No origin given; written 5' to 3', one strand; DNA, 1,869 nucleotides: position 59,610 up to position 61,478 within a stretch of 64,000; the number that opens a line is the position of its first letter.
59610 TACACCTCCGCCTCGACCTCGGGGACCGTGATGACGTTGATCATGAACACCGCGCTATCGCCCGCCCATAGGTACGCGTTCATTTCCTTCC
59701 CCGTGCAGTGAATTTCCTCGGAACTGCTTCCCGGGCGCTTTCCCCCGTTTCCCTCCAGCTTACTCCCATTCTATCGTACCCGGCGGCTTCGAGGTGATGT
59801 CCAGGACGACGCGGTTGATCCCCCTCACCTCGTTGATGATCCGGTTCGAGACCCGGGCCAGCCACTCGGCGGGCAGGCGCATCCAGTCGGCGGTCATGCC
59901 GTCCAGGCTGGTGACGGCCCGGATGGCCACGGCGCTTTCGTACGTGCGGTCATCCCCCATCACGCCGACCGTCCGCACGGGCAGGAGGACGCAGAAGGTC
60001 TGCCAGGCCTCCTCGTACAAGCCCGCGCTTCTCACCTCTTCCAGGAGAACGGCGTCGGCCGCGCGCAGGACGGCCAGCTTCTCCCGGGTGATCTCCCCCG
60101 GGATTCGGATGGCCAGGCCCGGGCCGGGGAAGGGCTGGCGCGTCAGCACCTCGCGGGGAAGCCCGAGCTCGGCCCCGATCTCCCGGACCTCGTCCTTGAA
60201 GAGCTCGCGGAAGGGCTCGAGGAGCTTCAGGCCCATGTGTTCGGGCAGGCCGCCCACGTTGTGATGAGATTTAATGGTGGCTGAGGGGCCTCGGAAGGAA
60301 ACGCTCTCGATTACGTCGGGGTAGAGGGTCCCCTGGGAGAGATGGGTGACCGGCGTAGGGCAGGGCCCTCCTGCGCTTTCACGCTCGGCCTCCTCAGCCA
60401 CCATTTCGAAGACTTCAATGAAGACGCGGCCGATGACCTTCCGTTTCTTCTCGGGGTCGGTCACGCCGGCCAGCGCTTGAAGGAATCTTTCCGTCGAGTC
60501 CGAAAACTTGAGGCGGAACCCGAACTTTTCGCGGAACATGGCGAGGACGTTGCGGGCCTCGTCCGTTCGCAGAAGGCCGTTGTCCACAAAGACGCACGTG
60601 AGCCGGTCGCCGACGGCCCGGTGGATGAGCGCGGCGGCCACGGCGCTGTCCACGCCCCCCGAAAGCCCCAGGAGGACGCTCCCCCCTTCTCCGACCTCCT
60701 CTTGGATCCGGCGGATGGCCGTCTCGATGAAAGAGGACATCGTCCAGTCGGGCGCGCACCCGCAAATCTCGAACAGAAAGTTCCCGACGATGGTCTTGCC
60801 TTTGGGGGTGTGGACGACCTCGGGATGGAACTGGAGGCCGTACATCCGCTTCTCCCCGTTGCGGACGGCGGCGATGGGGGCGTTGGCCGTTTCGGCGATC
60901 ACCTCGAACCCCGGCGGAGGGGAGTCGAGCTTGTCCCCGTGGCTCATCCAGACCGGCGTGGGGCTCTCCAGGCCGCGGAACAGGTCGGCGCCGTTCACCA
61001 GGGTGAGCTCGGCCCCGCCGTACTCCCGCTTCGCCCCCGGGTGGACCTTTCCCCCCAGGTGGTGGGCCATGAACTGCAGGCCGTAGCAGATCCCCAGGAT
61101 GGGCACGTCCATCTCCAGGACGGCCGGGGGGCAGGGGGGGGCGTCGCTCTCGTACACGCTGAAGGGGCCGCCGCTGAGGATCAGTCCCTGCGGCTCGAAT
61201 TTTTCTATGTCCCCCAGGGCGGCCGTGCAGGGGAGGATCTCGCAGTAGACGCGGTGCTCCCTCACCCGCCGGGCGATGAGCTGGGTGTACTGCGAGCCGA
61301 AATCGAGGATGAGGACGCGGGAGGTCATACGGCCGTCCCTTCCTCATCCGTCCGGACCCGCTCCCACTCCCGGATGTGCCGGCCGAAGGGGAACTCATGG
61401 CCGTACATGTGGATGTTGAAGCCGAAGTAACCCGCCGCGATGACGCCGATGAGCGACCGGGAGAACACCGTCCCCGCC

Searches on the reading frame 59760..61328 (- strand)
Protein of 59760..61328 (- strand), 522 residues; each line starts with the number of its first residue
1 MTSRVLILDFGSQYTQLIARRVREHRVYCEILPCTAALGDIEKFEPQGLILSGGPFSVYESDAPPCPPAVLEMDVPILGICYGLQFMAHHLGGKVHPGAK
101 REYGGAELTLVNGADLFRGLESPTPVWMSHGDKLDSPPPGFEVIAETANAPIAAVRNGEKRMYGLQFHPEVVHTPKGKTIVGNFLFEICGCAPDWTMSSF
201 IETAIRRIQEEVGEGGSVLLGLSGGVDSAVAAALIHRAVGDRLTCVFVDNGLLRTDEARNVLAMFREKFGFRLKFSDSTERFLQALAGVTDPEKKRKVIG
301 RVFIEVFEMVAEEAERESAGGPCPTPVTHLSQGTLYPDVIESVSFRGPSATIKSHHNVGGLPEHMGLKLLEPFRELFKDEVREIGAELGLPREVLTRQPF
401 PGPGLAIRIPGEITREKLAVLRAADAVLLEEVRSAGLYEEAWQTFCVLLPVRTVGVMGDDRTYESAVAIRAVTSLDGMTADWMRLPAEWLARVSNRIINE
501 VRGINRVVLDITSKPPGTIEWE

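Call 61: search_protein_families(library=pfam, proteins=[window:59760-61328:-], max_evalue=0.00001)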
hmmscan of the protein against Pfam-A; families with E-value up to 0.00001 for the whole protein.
window:59760-61328:- (522 aa): 4 families
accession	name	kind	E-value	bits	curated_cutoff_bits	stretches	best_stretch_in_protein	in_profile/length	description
PF00117.34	GATase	-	2.4e-45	155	22.8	1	6-187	1-189/190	Glutamine amidotransferase class-I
PF00958.27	GMP_synt_C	-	7.1e-44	148.2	27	1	430-521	1-92/92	GMP synthase C terminal domain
PF02540.23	NAD_synthase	-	9.5e-10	38.5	21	0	211-262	15-66/242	NAD synthase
PF07722.19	Peptidase_C26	-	3.2e-09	37.3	20.5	1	69-170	100-219/219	Peptidase C26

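Call 62: find_homologous_proteins(query=window:59760-61328:-, max_evalue=1e-100)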
Query window:59760-61328:- (522 aa): 8000 proteins with E <= 1e-100 among 8000 candidates; the best 120 are listed.
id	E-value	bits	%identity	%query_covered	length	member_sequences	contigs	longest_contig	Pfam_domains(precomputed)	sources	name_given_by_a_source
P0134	0.0e+0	1182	99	100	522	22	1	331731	PF00958.28,PF07722.20,PF00117.35,PF02540.24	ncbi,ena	-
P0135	1.4e-298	1009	83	100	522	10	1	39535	PF00958.28,PF07722.20,PF00117.35,PF02540.24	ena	-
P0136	7.7e-297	1003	82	100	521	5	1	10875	PF00958.28,PF07722.20,PF00117.35,PF02540.24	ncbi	-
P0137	2.6e-290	981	81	100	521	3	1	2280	PF00958.28,PF07722.20,PF00117.35,PF02540.24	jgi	jgi:GMP synthase (glutamine-hydrolysing)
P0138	2.5e-283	958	78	100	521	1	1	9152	PF00958.28,PF07722.20,PF00117.35,PF02540.24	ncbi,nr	ncbi:MAG: glutamine-hydrolyzing GMP synthase [Candidatus Tectomicrobia bacterium]|nr:glutamine-hydro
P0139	9.5e-282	953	78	100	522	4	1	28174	PF00958.28,PF07722.20,PF00117.35,PF02540.24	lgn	-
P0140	1.9e-280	949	79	100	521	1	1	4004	PF00958.28,PF07722.20,PF00117.35,PF02540.24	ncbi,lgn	ncbi:MAG: glutamine-hydrolyzing GMP synthase [Nitrospinota bacterium]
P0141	6.5e-250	848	70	100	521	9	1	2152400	PF00958.28,PF07722.20,PF00117.35,PF02540.24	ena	-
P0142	4.3e-218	743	63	100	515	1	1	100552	PF00958.28,PF07722.20,PF00117.35,PF02540.24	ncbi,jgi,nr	ncbi:MAG: glutamine-hydrolyzing GMP synthase [Deltaproteobacteria bacterium]|nr:glutamine-hydrolyzin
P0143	5.4e-218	743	65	100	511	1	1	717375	PF00958.28,PF07722.20,PF03054.23,PF00117.35,PF02540.24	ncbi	-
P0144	1.1e-217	742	65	100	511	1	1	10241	PF00958.28,PF07722.20,PF03054.23,PF00117.35,PF02540.24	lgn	-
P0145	2.4e-216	737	63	99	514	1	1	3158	PF00958.28,PF07722.20,PF00117.35,PF02540.24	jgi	-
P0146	9.2e-216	736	63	100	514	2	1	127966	PF00958.28,PF07722.20,PF03054.23,PF00117.35,PF02540.24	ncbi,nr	ncbi:MAG: glutamine-hydrolyzing GMP synthase [Nitrospirota bacterium]|nr:glutamine-hydrolyzing GMP s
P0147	1.3e-215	735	64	100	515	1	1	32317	PF00958.28,PF07722.20,PF00117.35,PF02540.24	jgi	jgi:GMP synthase (glutamine-hydrolysing)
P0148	1.3e-215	735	62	100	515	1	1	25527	PF00958.28,PF07722.20,PF03054.23,PF00117.35,PF02540.24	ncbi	-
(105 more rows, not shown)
